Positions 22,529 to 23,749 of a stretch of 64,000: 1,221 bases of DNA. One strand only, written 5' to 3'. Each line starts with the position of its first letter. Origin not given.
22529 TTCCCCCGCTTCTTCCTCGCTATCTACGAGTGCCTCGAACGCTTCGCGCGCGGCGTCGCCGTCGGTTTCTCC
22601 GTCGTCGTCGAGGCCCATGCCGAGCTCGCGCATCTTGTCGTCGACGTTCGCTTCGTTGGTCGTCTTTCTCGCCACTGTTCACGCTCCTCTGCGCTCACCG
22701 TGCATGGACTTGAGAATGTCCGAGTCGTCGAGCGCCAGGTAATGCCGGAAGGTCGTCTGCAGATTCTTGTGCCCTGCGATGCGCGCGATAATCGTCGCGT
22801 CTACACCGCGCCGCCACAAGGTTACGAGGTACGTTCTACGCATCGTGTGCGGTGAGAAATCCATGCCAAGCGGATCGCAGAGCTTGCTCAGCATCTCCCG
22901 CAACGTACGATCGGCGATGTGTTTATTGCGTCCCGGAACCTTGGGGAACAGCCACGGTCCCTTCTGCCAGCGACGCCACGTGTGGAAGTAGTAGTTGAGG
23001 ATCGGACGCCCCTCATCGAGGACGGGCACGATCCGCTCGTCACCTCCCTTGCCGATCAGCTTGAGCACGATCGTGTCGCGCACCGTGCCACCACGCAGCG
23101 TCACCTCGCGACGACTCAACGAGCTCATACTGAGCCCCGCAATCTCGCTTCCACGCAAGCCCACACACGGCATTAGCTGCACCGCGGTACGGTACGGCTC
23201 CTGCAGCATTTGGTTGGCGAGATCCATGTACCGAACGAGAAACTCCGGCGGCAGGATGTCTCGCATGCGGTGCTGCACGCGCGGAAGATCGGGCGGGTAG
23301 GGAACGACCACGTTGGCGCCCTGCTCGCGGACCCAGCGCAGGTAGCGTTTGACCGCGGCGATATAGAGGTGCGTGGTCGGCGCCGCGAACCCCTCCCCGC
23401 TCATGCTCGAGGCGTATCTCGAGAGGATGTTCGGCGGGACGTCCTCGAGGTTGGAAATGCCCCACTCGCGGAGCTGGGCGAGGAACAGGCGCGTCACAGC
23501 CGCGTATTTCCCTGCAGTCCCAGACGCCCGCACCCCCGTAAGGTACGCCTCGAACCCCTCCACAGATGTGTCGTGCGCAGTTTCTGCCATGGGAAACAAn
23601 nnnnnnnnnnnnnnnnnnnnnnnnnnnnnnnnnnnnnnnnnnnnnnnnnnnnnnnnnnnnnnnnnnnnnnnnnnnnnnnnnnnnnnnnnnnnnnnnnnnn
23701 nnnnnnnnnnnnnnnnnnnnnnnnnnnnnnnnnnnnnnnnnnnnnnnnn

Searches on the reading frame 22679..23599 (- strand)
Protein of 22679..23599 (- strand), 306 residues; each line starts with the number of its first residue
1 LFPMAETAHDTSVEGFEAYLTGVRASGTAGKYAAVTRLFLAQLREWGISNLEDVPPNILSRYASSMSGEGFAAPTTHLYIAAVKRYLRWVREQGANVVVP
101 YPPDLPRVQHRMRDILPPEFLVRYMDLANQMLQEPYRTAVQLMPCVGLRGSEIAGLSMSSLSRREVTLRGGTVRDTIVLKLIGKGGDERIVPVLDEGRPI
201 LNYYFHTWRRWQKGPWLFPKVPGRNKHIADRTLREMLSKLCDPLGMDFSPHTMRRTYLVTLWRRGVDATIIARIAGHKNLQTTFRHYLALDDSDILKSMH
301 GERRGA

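Call 8: search_protein_families(library=pfam, max_evalue=0.01, proteins=[window:22679-23599:-])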
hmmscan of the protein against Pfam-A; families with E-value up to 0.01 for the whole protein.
window:22679-23599:- (306 aa): 2 families
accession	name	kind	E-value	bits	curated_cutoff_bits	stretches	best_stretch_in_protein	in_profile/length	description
PF00589.27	Phage_integrase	-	5.6e-20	72.3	27.1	1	123-292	10-170/172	Phage integrase family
PF02899.23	Phage_int_SAM_1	-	9.9e-07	29.4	22.3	1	13-93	1-82/83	Phage integrase, N-terminal SAM-like domain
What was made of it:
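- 22679..23599 (-): Tyrosine recombinase (XerC/D-like, 306 aa) at the head of the co-oriented block. Probably not a virion part. Pfam Phage_integrase 5.6e-20 plus SAM-like N domain (call 8).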
